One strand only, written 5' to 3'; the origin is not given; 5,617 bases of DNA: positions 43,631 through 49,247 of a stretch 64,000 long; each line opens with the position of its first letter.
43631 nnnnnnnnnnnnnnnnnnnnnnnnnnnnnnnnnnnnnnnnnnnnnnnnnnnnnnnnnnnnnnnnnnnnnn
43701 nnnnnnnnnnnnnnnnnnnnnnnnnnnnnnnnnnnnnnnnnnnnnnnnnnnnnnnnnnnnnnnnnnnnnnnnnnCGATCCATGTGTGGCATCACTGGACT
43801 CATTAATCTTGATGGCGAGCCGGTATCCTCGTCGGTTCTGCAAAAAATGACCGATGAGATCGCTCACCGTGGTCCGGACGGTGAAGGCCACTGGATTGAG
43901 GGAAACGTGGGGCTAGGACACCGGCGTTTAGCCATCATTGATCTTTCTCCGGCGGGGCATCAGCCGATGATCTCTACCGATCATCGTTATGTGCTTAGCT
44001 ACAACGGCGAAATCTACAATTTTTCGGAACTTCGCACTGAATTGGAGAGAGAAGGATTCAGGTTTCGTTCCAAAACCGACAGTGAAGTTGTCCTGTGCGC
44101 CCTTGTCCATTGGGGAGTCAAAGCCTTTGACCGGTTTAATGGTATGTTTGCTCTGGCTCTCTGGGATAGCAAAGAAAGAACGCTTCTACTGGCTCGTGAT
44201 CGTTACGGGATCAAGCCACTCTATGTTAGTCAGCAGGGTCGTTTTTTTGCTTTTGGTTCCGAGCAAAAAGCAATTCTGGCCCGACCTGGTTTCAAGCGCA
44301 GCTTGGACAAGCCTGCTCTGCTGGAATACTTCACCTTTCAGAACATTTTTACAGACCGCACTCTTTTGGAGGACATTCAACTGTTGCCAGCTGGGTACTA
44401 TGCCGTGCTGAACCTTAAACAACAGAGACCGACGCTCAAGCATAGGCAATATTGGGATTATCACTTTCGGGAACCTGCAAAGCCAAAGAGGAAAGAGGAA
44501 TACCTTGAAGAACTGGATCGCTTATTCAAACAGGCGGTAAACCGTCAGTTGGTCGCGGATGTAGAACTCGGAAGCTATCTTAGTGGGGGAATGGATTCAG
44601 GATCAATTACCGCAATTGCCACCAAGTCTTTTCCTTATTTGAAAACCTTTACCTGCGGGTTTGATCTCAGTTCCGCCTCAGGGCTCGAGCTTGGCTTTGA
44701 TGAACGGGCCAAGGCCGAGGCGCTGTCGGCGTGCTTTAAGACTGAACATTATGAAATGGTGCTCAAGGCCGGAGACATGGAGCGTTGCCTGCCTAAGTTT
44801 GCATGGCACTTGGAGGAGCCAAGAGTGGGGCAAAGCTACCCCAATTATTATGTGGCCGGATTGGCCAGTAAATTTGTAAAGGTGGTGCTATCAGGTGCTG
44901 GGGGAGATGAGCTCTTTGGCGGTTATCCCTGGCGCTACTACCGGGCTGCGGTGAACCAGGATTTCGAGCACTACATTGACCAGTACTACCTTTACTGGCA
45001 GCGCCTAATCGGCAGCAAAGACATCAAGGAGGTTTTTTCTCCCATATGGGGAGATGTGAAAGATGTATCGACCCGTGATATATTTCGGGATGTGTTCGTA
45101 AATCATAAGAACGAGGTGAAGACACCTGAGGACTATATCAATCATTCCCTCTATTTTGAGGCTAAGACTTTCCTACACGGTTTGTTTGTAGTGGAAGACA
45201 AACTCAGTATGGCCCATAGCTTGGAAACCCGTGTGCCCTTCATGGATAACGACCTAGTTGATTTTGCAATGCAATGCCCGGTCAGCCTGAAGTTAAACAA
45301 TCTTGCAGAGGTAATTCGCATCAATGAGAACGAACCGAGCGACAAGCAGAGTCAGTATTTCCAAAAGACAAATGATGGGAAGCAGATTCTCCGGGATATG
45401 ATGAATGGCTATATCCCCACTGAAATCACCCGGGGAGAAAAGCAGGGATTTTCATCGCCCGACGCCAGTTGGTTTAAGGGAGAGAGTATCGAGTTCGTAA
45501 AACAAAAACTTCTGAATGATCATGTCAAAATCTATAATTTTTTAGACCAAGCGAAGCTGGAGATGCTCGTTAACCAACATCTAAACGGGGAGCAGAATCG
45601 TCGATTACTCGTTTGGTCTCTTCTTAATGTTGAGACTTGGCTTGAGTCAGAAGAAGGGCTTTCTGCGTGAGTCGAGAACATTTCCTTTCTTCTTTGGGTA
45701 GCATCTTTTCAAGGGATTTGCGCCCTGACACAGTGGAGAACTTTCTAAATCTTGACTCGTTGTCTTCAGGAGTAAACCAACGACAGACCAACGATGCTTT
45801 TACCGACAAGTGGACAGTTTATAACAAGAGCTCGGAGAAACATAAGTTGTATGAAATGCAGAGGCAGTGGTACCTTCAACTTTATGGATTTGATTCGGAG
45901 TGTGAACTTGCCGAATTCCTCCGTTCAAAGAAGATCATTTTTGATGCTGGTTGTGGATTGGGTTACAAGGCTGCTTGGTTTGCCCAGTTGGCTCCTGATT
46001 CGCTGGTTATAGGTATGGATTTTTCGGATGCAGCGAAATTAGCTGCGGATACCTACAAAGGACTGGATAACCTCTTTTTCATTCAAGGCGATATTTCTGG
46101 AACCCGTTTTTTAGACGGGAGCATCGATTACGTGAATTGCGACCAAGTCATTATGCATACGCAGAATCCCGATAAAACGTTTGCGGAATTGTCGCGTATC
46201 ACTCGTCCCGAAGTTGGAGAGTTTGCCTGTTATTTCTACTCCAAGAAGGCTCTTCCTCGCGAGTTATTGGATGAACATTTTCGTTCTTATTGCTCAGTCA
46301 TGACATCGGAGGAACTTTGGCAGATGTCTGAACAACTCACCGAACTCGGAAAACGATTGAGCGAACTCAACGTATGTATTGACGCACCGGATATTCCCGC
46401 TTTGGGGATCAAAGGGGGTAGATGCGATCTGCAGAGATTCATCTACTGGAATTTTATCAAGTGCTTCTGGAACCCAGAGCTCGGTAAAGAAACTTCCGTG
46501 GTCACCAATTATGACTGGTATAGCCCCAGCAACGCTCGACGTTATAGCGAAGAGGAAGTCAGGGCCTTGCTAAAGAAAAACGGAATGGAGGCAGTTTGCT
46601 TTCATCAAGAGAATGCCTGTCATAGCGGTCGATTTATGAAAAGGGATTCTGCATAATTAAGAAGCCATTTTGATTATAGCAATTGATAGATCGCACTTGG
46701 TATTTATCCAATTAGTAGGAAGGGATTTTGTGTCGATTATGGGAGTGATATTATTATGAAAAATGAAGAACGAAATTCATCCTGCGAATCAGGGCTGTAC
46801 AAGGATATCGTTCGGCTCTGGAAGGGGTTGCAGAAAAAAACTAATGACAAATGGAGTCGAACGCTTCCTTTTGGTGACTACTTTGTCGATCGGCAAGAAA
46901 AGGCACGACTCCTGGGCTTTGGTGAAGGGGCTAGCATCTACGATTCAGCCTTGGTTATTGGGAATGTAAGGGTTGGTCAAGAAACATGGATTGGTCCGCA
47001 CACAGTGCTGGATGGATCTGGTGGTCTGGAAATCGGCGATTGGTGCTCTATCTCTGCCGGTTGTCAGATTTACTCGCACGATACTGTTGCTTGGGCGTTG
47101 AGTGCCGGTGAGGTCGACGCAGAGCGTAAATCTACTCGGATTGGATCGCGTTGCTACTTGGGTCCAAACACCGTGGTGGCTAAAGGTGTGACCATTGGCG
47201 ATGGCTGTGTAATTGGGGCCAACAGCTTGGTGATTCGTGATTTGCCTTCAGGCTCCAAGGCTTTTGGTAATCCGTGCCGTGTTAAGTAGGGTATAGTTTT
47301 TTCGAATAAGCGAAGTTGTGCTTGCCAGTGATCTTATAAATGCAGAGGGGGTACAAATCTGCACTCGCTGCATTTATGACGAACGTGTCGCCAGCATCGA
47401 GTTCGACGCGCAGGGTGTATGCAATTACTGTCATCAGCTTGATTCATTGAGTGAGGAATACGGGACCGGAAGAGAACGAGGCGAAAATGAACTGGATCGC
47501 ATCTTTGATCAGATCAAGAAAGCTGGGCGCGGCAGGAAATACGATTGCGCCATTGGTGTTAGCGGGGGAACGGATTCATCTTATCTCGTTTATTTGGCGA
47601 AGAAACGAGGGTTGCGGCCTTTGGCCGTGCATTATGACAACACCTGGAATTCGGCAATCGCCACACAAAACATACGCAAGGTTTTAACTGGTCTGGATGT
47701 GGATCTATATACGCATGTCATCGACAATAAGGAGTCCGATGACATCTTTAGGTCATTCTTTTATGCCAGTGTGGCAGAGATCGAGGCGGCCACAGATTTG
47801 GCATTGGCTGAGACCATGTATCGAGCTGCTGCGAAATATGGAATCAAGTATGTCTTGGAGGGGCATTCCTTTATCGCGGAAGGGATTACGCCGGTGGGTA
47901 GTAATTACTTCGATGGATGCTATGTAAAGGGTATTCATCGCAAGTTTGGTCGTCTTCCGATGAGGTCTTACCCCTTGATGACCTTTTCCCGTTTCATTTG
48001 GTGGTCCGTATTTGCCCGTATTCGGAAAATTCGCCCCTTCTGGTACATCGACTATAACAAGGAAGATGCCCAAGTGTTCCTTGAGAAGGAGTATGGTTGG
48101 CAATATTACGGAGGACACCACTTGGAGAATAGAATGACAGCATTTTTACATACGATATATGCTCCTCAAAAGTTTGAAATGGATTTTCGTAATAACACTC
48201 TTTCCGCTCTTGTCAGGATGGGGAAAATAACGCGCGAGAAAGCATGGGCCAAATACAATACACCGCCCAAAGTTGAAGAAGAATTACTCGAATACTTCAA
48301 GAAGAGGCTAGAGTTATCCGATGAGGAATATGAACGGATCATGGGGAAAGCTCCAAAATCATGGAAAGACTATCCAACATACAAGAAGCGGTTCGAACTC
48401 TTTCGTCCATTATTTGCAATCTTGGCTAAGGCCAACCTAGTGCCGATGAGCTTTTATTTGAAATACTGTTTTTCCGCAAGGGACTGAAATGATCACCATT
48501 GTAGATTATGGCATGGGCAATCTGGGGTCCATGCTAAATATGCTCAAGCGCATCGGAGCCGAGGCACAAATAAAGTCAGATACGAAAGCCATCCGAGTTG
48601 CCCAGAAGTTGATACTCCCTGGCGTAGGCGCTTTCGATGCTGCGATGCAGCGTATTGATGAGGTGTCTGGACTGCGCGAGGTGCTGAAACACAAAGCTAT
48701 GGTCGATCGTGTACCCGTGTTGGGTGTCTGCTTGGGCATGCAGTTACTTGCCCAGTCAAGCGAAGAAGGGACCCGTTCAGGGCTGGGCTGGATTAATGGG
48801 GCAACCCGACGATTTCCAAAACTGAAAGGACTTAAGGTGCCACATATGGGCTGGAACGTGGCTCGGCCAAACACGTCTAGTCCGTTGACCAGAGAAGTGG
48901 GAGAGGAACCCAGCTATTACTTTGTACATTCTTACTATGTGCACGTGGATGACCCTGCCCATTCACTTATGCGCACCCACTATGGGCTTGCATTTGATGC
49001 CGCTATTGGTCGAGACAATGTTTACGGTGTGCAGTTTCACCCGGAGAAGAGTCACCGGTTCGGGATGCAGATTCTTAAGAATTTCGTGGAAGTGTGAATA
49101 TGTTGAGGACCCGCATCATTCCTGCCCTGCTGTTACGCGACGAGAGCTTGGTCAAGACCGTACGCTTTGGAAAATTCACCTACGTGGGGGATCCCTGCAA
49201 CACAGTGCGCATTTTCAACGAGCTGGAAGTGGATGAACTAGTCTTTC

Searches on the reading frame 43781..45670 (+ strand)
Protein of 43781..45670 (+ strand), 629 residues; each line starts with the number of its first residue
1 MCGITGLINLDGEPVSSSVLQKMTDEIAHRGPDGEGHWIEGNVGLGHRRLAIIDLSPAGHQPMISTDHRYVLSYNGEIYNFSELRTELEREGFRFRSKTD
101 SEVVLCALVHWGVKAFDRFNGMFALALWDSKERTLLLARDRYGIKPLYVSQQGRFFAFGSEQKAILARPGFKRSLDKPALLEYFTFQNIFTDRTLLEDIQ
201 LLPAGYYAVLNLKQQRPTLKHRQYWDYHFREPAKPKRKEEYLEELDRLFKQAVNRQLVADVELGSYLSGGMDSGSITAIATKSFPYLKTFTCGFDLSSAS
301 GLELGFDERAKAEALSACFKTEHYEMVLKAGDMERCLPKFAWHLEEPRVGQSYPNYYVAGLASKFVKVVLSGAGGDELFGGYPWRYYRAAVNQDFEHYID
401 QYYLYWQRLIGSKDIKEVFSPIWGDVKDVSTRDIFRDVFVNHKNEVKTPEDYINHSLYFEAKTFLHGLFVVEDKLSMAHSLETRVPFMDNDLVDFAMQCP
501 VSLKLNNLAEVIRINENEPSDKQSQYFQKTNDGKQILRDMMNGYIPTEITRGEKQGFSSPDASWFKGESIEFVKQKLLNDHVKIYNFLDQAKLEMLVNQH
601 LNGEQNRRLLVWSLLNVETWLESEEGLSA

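Call 7: search_protein_families(library=pfam, proteins=[window:43781-45670:+], max_evalue=0.001)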
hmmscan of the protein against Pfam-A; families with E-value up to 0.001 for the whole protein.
window:43781-45670:+ (629 aa): 3 families
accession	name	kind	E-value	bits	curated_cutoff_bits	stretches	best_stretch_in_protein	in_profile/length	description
PF00733.27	Asn_synthase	-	3.7e-91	306.9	21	1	244-622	1-354/354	Asparagine synthase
PF13522.11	GATase_6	-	1.5e-46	158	27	1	32-161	1-130/130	Glutamine amidotransferase domain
PF13537.11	GATase_7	-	7.6e-46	155.6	25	1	47-167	1-123/123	Glutamine amidotransferase domain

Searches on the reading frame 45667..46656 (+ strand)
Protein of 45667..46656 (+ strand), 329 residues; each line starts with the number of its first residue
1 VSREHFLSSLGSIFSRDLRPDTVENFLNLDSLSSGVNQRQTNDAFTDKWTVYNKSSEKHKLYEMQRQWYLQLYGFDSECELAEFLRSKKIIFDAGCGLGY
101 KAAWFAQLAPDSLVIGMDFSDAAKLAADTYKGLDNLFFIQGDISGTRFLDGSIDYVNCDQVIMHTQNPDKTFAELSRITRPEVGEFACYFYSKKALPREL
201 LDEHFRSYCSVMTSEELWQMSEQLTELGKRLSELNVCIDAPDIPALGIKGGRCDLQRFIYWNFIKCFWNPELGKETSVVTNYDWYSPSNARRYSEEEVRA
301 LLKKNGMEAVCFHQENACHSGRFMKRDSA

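Call 7: search_protein_families(library=pfam, proteins=[window:45667-46656:+], max_evalue=0.001)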
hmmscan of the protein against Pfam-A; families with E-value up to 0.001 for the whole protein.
window:45667-46656:+ (329 aa): 5 families
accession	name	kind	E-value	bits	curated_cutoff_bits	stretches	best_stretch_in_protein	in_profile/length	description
PF13847.12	Methyltransf_31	-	3e-15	56.6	27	1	86-215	2-135/145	Methyltransferase domain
PF08241.18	Methyltransf_11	-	5.4e-15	56.2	21.2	1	93-182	2-90/95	Methyltransferase domain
PF13649.12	Methyltransf_25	-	5.6e-13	49.8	27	1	91-181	1-95/97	Methyltransferase domain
PF08242.18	Methyltransf_12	-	5.8e-08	33.8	30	1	93-181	2-94/98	Methyltransferase domain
PF13489.12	Methyltransf_23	-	2.3e-07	31.1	27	1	81-184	16-113/164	Methyltransferase domain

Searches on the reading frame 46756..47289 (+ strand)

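Call 8: search_protein_families(library=pfam, proteins=[window:46756-47289:+], max_evalue=0.001)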
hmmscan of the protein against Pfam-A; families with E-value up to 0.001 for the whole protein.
window:46756-47289:+ (177 aa): 4 families
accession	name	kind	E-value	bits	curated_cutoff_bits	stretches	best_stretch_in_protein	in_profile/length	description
PF00132.30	Hexapep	-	2.6e-17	62.1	27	1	127-159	2-34/36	Bacterial transferase hexapeptide (six repeats)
PF14602.12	Hexapep_2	-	5.5e-11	42.4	27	1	127-159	2-32/34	Hexapeptide repeat of succinyl-transferase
PF25084.1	LbH_EIF2B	-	7.3e-06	26.4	54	1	60-156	11-102/105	EIF2B subunit epsilon LbH domain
PF25087.1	GMPPB_C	-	2.4e-05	24.4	39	1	125-175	9-58/110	GMPPB C-terminal domain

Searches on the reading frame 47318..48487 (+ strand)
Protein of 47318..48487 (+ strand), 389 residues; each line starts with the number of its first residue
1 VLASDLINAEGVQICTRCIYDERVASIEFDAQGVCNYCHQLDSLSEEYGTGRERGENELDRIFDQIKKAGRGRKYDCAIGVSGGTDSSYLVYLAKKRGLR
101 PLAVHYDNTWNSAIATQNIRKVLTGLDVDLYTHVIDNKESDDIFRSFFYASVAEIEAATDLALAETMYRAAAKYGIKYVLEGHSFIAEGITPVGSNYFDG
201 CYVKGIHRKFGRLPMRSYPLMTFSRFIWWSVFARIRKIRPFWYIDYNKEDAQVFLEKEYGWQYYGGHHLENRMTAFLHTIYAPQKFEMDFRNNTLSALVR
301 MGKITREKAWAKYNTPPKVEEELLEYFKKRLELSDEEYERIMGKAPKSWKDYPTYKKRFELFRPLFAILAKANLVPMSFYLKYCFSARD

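Call 8: search_protein_families(library=pfam, proteins=[window:47318-48487:+], max_evalue=0.001)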
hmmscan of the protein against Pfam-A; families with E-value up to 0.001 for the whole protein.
window:47318-48487:+ (389 aa): 0 families

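Call 28: search_protein_families(library=ncbifam, proteins=[window:47318-48487:+], max_evalue=0.00001)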
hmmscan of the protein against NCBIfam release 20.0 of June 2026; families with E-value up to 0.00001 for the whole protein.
window:47318-48487:+ (389 aa): 1 family
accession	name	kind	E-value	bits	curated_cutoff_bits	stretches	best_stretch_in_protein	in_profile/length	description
TIGR03573.1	WbuX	subfamily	2.5e-69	234.3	203.2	1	13-342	2-343/344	N-acetyl sugar amidotransferase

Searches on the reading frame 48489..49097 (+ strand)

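Call 8: search_protein_families(library=pfam, proteins=[window:48489-49097:+], max_evalue=0.001)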
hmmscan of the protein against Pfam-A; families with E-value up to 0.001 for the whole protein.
window:48489-49097:+ (202 aa): 4 families
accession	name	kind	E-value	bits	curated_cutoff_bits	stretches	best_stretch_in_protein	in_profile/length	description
PF00117.34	GATase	-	3.5e-22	79.4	22.8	1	4-200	2-187/190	Glutamine amidotransferase class-I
PF01174.25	SNO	-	8.5e-07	29.5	27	1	15-103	11-97/188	SNO glutamine amidotransferase family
PF07722.19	Peptidase_C26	-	4.7e-05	23.7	20.5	0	66-88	97-119/219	Peptidase C26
PF07685.20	GATase_3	-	0.00026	21.1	27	1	16-108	16-117/196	CobB/CobQ-like glutamine amidotransferase domain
